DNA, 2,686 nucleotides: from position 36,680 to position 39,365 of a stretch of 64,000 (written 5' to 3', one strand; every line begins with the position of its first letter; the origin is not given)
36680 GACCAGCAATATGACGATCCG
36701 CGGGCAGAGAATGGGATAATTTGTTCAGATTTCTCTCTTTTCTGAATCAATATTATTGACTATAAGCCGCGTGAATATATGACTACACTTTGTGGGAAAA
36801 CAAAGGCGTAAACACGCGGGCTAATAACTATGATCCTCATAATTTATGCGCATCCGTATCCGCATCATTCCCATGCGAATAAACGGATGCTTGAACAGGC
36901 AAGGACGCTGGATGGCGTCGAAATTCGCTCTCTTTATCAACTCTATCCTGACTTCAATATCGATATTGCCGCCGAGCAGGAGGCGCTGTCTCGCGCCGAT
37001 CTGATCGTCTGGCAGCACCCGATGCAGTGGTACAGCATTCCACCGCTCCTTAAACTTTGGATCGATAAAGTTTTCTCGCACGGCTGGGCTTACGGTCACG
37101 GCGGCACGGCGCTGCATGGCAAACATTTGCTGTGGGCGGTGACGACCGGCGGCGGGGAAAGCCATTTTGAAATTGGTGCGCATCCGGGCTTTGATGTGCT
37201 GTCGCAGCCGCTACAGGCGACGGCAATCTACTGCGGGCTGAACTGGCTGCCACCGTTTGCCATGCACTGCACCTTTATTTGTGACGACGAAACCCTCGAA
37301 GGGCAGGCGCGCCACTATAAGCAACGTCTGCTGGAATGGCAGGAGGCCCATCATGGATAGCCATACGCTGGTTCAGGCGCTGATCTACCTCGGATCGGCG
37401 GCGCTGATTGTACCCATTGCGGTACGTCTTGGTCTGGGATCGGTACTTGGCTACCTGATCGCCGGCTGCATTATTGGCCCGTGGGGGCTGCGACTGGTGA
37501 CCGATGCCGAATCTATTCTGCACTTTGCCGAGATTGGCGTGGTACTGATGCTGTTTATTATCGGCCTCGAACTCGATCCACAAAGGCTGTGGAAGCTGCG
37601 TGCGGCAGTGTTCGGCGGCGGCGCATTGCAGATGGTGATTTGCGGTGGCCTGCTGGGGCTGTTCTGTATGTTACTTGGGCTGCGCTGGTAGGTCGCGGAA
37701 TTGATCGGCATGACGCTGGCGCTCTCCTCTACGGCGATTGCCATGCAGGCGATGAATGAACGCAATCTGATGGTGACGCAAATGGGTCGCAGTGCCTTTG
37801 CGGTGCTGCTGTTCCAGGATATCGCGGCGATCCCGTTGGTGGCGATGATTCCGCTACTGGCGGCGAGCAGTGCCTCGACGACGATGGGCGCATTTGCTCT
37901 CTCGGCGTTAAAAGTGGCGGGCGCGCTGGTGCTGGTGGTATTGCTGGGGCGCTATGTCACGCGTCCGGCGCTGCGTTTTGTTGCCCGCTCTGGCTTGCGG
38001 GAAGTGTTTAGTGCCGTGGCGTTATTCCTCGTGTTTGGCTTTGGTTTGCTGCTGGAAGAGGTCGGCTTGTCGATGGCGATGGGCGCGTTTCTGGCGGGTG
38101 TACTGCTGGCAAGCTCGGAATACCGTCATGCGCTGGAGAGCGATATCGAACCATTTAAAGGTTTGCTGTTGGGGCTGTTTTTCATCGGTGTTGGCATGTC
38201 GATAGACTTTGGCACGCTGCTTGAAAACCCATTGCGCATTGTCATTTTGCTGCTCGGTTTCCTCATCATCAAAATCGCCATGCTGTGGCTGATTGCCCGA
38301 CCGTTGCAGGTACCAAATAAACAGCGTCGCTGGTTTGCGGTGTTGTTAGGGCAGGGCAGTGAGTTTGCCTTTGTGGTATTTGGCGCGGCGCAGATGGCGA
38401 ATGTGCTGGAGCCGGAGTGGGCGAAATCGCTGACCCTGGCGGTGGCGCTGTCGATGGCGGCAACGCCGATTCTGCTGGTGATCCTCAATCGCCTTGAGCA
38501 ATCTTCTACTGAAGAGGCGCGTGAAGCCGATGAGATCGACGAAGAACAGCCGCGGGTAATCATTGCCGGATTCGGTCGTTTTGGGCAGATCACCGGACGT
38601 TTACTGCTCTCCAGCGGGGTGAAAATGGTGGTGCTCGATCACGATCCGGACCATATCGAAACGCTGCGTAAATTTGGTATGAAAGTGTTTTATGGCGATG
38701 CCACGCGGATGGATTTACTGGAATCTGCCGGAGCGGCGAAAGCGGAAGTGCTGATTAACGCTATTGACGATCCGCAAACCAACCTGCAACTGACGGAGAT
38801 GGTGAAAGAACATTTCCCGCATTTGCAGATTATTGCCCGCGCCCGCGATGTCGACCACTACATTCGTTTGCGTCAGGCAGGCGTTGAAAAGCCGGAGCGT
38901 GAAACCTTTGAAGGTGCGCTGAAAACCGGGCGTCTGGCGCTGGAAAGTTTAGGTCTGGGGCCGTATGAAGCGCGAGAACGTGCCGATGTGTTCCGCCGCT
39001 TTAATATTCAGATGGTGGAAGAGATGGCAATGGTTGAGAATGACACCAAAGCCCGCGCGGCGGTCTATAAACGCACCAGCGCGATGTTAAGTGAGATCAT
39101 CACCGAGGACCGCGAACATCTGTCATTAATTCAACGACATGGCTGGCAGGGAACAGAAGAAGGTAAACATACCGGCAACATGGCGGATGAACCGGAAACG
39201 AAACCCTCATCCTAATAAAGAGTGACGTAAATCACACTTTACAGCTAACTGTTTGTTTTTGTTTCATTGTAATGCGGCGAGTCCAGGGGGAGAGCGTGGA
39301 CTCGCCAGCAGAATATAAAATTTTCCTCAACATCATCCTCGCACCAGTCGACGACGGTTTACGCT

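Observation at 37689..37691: In-frame amber stop (TAG) inside kefC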

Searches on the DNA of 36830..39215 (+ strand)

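Call 3: search_dna_similar(query=window:36830-39215:+, collection=ecoli_genomes, mode=near, max_rows=30)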
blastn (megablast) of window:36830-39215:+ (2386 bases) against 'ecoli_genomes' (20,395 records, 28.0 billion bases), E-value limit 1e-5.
Records with a match: 5426; places in all: 5433; records where one place covers at least 80% of the query: 5421.
Genomes with a match: 5425 of 5426; with a place that covers at least 80% of the query: 5421. Places per genome that has any: lowest 1, median 1, highest 2. On chromosomes: 5429 places; on plasmids: 4.
Best place of each record, by identity: >=99% 5; 95-99% 5419; 90-95% 2.
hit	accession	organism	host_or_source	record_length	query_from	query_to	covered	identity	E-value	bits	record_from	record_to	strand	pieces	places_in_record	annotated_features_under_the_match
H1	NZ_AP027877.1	Escherichia coli strain 2018-05-2CC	Homo sapiens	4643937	1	2386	100%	99.8%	0e+0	4379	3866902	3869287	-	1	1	kefC: glutathione-regulated potassium-efflux system protein KefC | kefF: glutathione-regulated potassium-efflux system oxidoreductase KefF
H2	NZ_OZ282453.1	Escherichia coli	restricted access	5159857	1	2386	100%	99.7%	0e+0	4368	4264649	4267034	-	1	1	kefC: glutathione-regulated potassium-efflux system protein KefC | kefF: glutathione-regulated potassium-efflux system oxidoreductase KefF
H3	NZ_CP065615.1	Escherichia coli strain FDAARGOS_943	missing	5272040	1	2386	100%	99.7%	0e+0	4362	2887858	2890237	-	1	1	kefC: glutathione-regulated potassium-efflux system protein KefC | kefF: glutathione-regulated potassium-efflux system oxidoreductase KefF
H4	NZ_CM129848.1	Escherichia coli strain TB06052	fresh water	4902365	1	2386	100%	99.0%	0e+0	4274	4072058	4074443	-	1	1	kefC: glutathione-regulated potassium-efflux system protein KefC | kefF: glutathione-regulated potassium-efflux system oxidoreductase KefF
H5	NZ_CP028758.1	Escherichia coli strain A16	Otter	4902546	1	2386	100%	99.0%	0e+0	4268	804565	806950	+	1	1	kefC: glutathione-regulated potassium-efflux system protein KefC | kefF: glutathione-regulated potassium-efflux system oxidoreductase KefF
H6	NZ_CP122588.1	Escherichia coli strain ETEC6335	Sus scrofa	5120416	1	2386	100%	99.0%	0e+0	4268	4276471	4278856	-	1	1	kefC: glutathione-regulated potassium-efflux system protein KefC | kefF: glutathione-regulated potassium-efflux system oxidoreductase KefF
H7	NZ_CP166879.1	Escherichia coli strain 48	Fecal sample from a deer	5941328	1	2386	100%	99.0%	0e+0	4268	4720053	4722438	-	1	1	kefC: glutathione-regulated potassium-efflux system protein KefC | kefF: glutathione-regulated potassium-efflux system oxidoreductase KefF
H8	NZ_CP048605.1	Escherichia coli strain PapRG-06-5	Papio papio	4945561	1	2386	100%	98.9%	0e+0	4263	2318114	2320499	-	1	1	kefC: glutathione-regulated potassium-efflux system protein KefC | kefF: glutathione-regulated potassium-efflux system oxidoreductase KefF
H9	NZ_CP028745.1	Escherichia coli strain A30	Papio cynocephalus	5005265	1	2386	100%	98.9%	0e+0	4263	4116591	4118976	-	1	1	kefC: glutathione-regulated potassium-efflux system protein KefC | kefF: glutathione-regulated potassium-efflux system oxidoreductase KefF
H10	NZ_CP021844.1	Escherichia coli strain EC1515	Homo sapiens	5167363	1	2386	100%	98.8%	0e+0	4246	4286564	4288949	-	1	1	kefC: glutathione-regulated potassium-efflux system protein KefC | kefF: glutathione-regulated potassium-efflux system oxidoreductase KefF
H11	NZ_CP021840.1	Escherichia coli strain EC974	Homo sapiens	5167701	1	2386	100%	98.8%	0e+0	4246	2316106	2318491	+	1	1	kefC: glutathione-regulated potassium-efflux system protein KefC | kefF: glutathione-regulated potassium-efflux system oxidoreductase KefF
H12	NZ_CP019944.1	Escherichia coli strain DSM 103246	chicken carcass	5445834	1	2386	100%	98.8%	0e+0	4246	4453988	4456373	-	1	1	kefC: glutathione-regulated potassium-efflux system protein KefC | kefF: glutathione-regulated potassium-efflux system oxidoreductase KefF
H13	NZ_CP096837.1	Escherichia coli strain PS10-3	small intestine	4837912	1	2386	100%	98.8%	0e+0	4246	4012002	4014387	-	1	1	kefC: glutathione-regulated potassium-efflux system protein KefC | kefF: glutathione-regulated potassium-efflux system oxidoreductase KefF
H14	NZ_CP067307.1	Escherichia coli strain ABW_A19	waste water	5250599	1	2386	100%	98.8%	0e+0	4246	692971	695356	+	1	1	kefC: glutathione-regulated potassium-efflux system protein KefC | kefF: glutathione-regulated potassium-efflux system oxidoreductase KefF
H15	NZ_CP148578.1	Escherichia coli strain Z1322HEC0005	Homo sapiens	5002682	1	2386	100%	98.8%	0e+0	4246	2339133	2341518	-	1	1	kefC: glutathione-regulated potassium-efflux system protein KefC | kefF: glutathione-regulated potassium-efflux system oxidoreductase KefF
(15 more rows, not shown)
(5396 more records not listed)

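Call 5: search_dna_similar(query=window:37660-37720:+, collection=ecoli_genomes, mode=near, max_rows=20)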
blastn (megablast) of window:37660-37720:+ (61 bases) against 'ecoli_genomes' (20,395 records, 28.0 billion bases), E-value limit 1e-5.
Records with a match: 4238; places in all: 4239; records where one place covers at least 80% of the query: 4238.
Genomes with a match: 4238 of 5426; with a place that covers at least 80% of the query: 4238. Places per genome that has any: lowest 1, median 1, highest 2. On chromosomes: 4236 places; on plasmids: 3.
Best place of each record, by identity: 95-99% 4237; 90-95% 1.
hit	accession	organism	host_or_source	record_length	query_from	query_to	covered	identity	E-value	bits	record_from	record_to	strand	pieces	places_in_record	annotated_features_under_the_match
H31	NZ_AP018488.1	Escherichia coli O157:H7 strain PV15-279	Homo sapiens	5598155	1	61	100%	98.4%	2e-21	108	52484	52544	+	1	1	kefC: glutathione-regulated potassium-efflux system protein KefC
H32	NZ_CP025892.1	Escherichia coli strain 503025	Homo sapiens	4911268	1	61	100%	98.4%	2e-21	108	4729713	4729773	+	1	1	kefC: glutathione-regulated potassium-efflux system protein KefC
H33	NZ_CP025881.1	Escherichia coli strain 503440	Homo sapiens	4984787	1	61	100%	98.4%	2e-21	108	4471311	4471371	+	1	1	kefC: glutathione-regulated potassium-efflux system protein KefC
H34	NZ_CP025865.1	Escherichia coli strain 504211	Homo sapiens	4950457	1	61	100%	98.4%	2e-21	108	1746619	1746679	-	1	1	kefC: glutathione-regulated potassium-efflux system protein KefC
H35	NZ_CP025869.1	Escherichia coli strain 503829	Homo sapiens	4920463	1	61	100%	98.4%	2e-21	108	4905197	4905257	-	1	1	kefC: glutathione-regulated potassium-efflux system protein KefC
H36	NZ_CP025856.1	Escherichia coli strain 504838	Homo sapiens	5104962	1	61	100%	98.4%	2e-21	108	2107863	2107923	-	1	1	kefC: glutathione-regulated potassium-efflux system protein KefC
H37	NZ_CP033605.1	Escherichia coli O157:H7 strain TR01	Cattle carcass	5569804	1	61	100%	98.4%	2e-21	108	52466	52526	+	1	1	kefC: glutathione-regulated potassium-efflux system protein KefC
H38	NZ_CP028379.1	Escherichia coli O145 str. RM9872 strain RM9872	Bos taurus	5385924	1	61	100%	98.4%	2e-21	108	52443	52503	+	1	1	kefC: glutathione-regulated potassium-efflux system protein KefC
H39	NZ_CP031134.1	Escherichia coli strain CFSAN064035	biological fluid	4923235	1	61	100%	98.4%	2e-21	108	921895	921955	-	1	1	kefC: glutathione-regulated potassium-efflux system protein KefC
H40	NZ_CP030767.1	Escherichia coli strain 2017C-4109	missing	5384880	1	61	100%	98.4%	2e-21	108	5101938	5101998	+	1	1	kefC: glutathione-regulated potassium-efflux system protein KefC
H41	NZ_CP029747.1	Escherichia coli strain 2016C-3878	Homo sapiens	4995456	1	61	100%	98.4%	2e-21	108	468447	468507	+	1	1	kefC: glutathione-regulated potassium-efflux system protein KefC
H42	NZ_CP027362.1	Escherichia coli strain 95-3192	missing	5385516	1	61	100%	98.4%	2e-21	108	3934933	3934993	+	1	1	kefC: glutathione-regulated potassium-efflux system protein KefC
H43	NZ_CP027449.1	Escherichia coli strain 2014C-3097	Homo sapiens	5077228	1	61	100%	98.4%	2e-21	108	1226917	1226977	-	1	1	kefC: glutathione-regulated potassium-efflux system protein KefC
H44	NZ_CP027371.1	Escherichia coli strain 2015C-3905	Homo sapiens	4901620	1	61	100%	98.4%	2e-21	108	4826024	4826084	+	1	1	kefC: glutathione-regulated potassium-efflux system protein KefC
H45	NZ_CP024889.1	Escherichia coli strain AR_0019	missing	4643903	1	61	100%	98.4%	2e-21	108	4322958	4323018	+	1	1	kefC: glutathione-regulated potassium-efflux system protein KefC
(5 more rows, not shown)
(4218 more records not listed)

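Call 6: get_annotated_region(hit=H1, flank=3000)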
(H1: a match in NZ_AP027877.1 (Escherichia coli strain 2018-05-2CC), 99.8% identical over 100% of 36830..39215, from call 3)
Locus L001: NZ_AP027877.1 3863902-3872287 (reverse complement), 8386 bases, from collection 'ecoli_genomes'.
description: Escherichia coli strain 2018-05-2CC chromosome, complete genome
organism: Escherichia coli strain 2018-05-2CC (NCBI taxid 562)
replicon: chromosome; assembly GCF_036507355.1
host: Homo sapiens; source: feces; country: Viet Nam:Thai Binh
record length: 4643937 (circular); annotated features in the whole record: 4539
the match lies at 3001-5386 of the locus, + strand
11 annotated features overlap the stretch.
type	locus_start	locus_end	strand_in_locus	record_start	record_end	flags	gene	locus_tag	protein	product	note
CDS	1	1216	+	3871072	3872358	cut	fixC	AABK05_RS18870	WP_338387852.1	FAD-dependent oxidoreductase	-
CDS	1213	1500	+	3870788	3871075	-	fixX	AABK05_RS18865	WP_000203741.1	ferredoxin-like protein FixX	-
CDS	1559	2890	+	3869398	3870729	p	yaaU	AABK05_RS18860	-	MFS transporter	internal stop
CDS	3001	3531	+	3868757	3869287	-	kefF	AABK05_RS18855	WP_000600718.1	glutathione-regulated potassium-efflux system oxidoreductase KefF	-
CDS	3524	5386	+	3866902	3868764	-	kefC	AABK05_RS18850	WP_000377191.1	glutathione-regulated potassium-efflux system protein KefC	-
CDS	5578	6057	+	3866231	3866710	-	folA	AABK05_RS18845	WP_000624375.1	type 3 dihydrofolate reductase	-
CDS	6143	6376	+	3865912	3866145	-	-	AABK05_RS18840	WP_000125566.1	type II toxin-antitoxin system CcdA family antitoxin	-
CDS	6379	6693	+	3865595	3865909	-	-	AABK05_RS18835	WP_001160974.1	CcdB family protein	-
CDS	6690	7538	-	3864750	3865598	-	apaH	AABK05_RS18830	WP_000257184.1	bis(5'-nucleosyl)-tetraphosphatase (symmetrical) ApaH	-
CDS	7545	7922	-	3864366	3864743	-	apaG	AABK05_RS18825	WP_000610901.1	Co2+/Mg2+ efflux protein ApaG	-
CDS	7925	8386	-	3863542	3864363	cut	rsmA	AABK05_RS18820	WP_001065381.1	16S rRNA (adenine(1518)-N(6)/adenine(1519)-N(6))-dimethyltransferase RsmA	-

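Call 11: get_annotated_region(hit=H3, flank=6000)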
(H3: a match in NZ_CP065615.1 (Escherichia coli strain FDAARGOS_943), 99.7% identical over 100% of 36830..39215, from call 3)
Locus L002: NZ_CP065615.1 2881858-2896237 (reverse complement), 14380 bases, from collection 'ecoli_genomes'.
description: Escherichia coli strain FDAARGOS_943 chromosome, complete genome
organism: Escherichia coli strain FDAARGOS_943 (NCBI taxid 562)
replicon: chromosome; assembly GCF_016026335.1
host: missing; source: missing; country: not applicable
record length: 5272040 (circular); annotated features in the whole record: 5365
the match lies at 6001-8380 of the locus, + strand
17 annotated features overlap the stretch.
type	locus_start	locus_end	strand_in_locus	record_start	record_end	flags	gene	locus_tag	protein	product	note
CDS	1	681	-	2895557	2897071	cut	caiT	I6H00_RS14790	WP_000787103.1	L-carnitine/gamma-butyrobetaine antiporter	-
CDS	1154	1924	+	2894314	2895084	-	fixA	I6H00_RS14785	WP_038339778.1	electron transfer flavoprotein FixA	-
CDS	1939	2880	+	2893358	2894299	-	fixB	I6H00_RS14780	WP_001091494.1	electron transfer flavoprotein subunit alpha/FixB family protein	-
CDS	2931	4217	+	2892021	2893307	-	fixC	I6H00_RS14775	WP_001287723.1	FAD-dependent oxidoreductase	-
CDS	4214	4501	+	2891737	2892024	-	fixX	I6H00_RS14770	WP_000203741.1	ferredoxin-like protein FixX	-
CDS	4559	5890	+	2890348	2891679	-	yaaU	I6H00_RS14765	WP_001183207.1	MFS transporter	-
CDS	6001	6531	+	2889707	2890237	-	kefF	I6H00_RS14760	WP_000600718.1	glutathione-regulated potassium-efflux system oxidoreductase KefF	-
CDS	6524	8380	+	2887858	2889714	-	kefC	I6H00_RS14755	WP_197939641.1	glutathione-regulated potassium-efflux system protein KefC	-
CDS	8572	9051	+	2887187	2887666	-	folA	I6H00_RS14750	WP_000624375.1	type 3 dihydrofolate reductase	-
CDS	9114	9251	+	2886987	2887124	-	-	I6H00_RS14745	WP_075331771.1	type II toxin-antitoxin system CcdA family antitoxin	-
CDS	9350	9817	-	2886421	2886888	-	-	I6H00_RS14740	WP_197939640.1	hypothetical protein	-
CDS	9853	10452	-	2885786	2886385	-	-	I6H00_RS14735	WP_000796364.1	DUF4291 domain-containing protein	-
CDS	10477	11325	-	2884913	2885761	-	apaH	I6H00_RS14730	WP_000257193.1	bis(5'-nucleosyl)-tetraphosphatase (symmetrical) ApaH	-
CDS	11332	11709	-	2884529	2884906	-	apaG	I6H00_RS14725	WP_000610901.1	Co2+/Mg2+ efflux protein ApaG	-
CDS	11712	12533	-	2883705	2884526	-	rsmA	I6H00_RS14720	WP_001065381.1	16S rRNA (adenine(1518)-N(6)/adenine(1519)-N(6))-dimethyltransferase RsmA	-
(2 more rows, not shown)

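Call 58: search_dna_similar(query=L026:2864-2926:+, collection=ecoli_genomes, mode=near, max_rows=40)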
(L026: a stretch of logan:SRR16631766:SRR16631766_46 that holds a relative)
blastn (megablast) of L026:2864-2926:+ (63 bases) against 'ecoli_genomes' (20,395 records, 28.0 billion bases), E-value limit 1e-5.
Records with a match: 5401; places in all: 5402; records where one place covers at least 80% of the query: 5401.
Genomes with a match: 5401 of 5426; with a place that covers at least 80% of the query: 5401. Places per genome that has any: lowest 1, median 1, highest 2. On chromosomes: 5399 places; on plasmids: 3.
Best place of each record, by identity: 95-99% 5396; 90-95% 5.
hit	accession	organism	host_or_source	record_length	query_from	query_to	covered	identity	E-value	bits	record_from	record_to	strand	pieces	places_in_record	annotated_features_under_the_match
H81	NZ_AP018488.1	Escherichia coli O157:H7 strain PV15-279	Homo sapiens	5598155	1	63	100%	98.4%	2e-22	111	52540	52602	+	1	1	kefC: glutathione-regulated potassium-efflux system protein KefC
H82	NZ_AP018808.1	Escherichia coli strain E2865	Bos taurus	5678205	1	63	100%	98.4%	2e-22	111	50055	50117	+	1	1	kefC: glutathione-regulated potassium-efflux system protein KefC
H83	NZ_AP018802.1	Escherichia coli strain E2863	Bos taurus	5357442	1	63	100%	98.4%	2e-22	111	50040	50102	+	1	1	kefC: glutathione-regulated potassium-efflux system protein KefC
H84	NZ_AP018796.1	Escherichia coli strain E2855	Bos taurus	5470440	1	63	100%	98.4%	2e-22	111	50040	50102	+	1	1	kefC: glutathione-regulated potassium-efflux system protein KefC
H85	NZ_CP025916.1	Escherichia coli strain 120899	Homo sapiens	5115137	1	63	100%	98.4%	2e-22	111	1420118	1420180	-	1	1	kefC: glutathione-regulated potassium-efflux system protein KefC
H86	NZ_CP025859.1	Escherichia coli strain 504239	Homo sapiens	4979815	1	63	100%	98.4%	2e-22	111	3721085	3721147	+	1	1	kefC: glutathione-regulated potassium-efflux system protein KefC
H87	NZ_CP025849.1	Escherichia coli strain 600468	Homo sapiens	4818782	1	63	100%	98.4%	2e-22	111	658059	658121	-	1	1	kefC: glutathione-regulated potassium-efflux system protein KefC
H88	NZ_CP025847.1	Escherichia coli strain 602354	Homo sapiens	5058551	1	63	100%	98.4%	2e-22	111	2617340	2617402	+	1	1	kefC: glutathione-regulated potassium-efflux system protein KefC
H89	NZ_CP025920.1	Escherichia coli strain 103605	Homo sapiens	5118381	1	63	100%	98.4%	2e-22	111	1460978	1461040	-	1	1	kefC: glutathione-regulated potassium-efflux system protein KefC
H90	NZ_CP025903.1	Escherichia coli strain 300709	Homo sapiens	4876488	1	63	100%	98.4%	2e-22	111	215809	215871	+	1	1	kefC: glutathione-regulated potassium-efflux system protein KefC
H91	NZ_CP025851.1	Escherichia coli strain 510016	Homo sapiens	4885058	1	63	100%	98.4%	2e-22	111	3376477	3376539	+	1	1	kefC: glutathione-regulated potassium-efflux system protein KefC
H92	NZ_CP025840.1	Escherichia coli strain 214-4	Homo sapiens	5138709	1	63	100%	98.4%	2e-22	111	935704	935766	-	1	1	kefC: glutathione-regulated potassium-efflux system protein KefC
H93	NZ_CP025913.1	Escherichia coli strain 203740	Homo sapiens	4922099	1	63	100%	98.4%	2e-22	111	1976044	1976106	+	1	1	kefC: glutathione-regulated potassium-efflux system protein KefC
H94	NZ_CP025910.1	Escherichia coli strain 204446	Homo sapiens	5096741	1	63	100%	98.4%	2e-22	111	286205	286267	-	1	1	kefC: glutathione-regulated potassium-efflux system protein KefC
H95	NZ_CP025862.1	Escherichia coli strain 504237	Homo sapiens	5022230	1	63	100%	98.4%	2e-22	111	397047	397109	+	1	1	kefC: glutathione-regulated potassium-efflux system protein KefC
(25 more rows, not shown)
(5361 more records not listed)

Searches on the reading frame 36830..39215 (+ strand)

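Call 34: search_solved_structures(query=L001:3524-5383:+, max_evalue=1e-10)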
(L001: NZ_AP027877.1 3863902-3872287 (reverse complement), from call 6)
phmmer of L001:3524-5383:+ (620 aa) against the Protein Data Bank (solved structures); distinct sequences matched with E-value up to 1e-10: 4.
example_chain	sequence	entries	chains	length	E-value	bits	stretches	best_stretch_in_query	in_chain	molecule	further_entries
8bxg_A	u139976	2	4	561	0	1185.7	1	1-561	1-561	Glutathione-regulated potassium-efflux system protein KefC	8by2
9emb_A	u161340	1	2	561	0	1183.5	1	1-561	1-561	Glutathione-regulated potassium-efflux system protein KefC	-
3eyw_A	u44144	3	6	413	9.6e-142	476.7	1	401-620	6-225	C-terminal domain of Glutathione-regulated potassium-efflux system protein kefC fused to f | Glutathione-regulated potassium-efflux system protein kefC, linker,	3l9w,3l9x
5nc8_A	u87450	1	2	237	8.4e-42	146.7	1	381-587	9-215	Potassium efflux system protein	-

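Call 35: search_protein_families(library=pfam, proteins=[L001:3524-5383:+])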
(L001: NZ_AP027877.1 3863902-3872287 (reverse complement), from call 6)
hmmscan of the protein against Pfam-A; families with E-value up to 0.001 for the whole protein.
L001:3524-5383:+ (620 aa): 2 families
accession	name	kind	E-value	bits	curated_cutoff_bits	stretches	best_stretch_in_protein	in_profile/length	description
PF00999.27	Na_H_Exchanger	-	2.5e-58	198.2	26.2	1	16-374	3-373/375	Sodium/hydrogen exchanger, transmembrane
PF02254.24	TrkA_N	-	1.3e-28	100.1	23.8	1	402-512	1-111/116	TrkA-N domain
